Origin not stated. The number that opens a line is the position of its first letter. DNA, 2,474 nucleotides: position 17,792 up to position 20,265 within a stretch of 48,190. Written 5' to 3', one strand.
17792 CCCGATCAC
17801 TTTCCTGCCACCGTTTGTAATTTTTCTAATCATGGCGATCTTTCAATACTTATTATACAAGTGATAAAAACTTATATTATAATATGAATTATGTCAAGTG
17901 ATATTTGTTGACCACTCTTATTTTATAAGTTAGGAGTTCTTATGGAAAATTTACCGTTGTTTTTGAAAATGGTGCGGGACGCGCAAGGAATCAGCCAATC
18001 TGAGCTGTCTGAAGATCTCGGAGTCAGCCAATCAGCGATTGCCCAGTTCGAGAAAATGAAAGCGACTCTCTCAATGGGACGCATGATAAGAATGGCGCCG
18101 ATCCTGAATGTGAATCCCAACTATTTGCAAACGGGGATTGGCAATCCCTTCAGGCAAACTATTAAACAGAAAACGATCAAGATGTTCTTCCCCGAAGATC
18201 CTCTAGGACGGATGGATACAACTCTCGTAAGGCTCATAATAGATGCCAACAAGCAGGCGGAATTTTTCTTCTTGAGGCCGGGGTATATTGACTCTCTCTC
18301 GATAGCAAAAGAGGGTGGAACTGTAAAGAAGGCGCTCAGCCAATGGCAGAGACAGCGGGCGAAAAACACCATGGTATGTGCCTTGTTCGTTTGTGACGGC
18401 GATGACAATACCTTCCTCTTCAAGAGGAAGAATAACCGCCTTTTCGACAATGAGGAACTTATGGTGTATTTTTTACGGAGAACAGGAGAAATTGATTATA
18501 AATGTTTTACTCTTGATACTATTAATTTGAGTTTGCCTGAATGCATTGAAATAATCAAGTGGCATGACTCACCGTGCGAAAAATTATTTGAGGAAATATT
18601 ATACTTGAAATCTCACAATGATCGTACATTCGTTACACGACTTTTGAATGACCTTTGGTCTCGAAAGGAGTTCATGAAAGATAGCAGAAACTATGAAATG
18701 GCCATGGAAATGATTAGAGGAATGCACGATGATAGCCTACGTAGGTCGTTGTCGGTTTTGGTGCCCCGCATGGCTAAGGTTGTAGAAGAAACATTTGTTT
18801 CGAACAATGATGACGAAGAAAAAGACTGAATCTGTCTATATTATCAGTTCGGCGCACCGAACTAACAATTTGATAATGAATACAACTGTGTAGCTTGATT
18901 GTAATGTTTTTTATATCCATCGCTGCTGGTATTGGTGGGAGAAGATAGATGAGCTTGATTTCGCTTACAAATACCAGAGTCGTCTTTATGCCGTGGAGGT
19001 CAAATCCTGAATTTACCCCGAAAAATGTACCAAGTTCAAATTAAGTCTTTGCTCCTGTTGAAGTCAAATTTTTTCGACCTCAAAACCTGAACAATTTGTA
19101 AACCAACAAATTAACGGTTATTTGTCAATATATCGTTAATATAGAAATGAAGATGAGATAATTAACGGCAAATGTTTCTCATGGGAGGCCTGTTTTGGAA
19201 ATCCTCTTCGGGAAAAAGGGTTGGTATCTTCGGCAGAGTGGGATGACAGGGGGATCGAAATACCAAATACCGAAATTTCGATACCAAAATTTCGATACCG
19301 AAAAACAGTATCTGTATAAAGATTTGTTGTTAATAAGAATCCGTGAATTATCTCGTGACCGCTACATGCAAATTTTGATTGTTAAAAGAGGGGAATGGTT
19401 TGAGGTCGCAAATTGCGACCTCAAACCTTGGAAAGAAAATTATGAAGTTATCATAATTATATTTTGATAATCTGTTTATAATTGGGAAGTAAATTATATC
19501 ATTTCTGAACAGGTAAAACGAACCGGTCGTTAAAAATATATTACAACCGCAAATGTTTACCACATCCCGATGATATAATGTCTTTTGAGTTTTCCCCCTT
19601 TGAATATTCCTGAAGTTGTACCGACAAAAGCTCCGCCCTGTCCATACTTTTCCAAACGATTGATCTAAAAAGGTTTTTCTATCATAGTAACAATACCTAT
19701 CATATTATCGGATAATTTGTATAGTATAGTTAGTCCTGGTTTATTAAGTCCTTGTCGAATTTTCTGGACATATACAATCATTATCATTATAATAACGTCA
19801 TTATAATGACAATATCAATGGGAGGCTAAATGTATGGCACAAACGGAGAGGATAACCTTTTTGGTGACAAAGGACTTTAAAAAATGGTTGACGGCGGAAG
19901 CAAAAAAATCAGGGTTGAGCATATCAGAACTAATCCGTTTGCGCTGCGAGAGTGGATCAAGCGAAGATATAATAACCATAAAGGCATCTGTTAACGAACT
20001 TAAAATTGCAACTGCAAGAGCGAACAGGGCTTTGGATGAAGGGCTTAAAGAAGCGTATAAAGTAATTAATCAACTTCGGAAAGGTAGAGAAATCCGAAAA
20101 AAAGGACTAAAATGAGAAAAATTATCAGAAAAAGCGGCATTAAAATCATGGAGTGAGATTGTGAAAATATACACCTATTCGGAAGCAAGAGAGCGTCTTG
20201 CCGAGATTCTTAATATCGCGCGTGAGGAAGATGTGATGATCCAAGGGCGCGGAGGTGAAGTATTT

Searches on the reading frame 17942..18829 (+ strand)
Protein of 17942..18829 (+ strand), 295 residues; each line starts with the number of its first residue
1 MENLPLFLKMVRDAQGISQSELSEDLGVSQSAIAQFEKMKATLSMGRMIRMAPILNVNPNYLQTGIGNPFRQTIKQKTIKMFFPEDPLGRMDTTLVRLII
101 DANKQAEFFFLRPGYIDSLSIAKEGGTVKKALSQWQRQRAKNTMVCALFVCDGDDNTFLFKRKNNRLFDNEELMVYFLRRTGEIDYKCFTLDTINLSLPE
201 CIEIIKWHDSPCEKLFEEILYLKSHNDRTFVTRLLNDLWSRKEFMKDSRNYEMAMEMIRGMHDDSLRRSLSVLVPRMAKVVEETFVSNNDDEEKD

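Call 9: search_protein_families(library=pfam, proteins=[window:17942-18829:+], max_evalue=0.01)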
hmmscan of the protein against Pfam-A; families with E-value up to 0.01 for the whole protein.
window:17942-18829:+ (295 aa): 6 families
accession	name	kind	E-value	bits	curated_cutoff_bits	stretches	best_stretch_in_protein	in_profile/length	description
PF01381.28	HTH_3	-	2e-11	44.2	23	1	8-62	1-55/55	Helix-turn-helix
PF12844.13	HTH_19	-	8.9e-08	32.4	30.2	1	7-67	3-63/64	Helix-turn-helix domain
PF13560.12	HTH_31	-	6e-05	23.7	27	1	7-58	5-57/64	Helix-turn-helix domain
PF00157.23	Pou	-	0.00033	21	27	1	27-56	38-65/72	Pou domain - N-terminal to homeobox domain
PF13443.12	HTH_26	-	0.00066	20.3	22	1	8-59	2-54/63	Cro/C1-type HTH DNA-binding domain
PF13412.12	HTH_24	-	0.0069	16.4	21.9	0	8-34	9-35/48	Winged helix-turn-helix DNA-binding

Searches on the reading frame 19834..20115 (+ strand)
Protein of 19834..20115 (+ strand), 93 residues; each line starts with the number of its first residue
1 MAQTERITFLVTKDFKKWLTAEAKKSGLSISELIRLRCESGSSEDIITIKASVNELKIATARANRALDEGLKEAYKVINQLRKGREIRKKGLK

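Call 15: search_protein_families(library=pfam, proteins=[window:19834-20115:+], max_evalue=0.001)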
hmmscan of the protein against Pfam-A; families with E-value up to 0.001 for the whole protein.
window:19834-20115:+ (93 aa): 1 family
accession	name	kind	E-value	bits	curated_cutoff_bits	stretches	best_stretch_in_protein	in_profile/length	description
PF21983.2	NikA-like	-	3.6e-06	27.5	27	1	4-50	4-50/72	Mobilization protein NikA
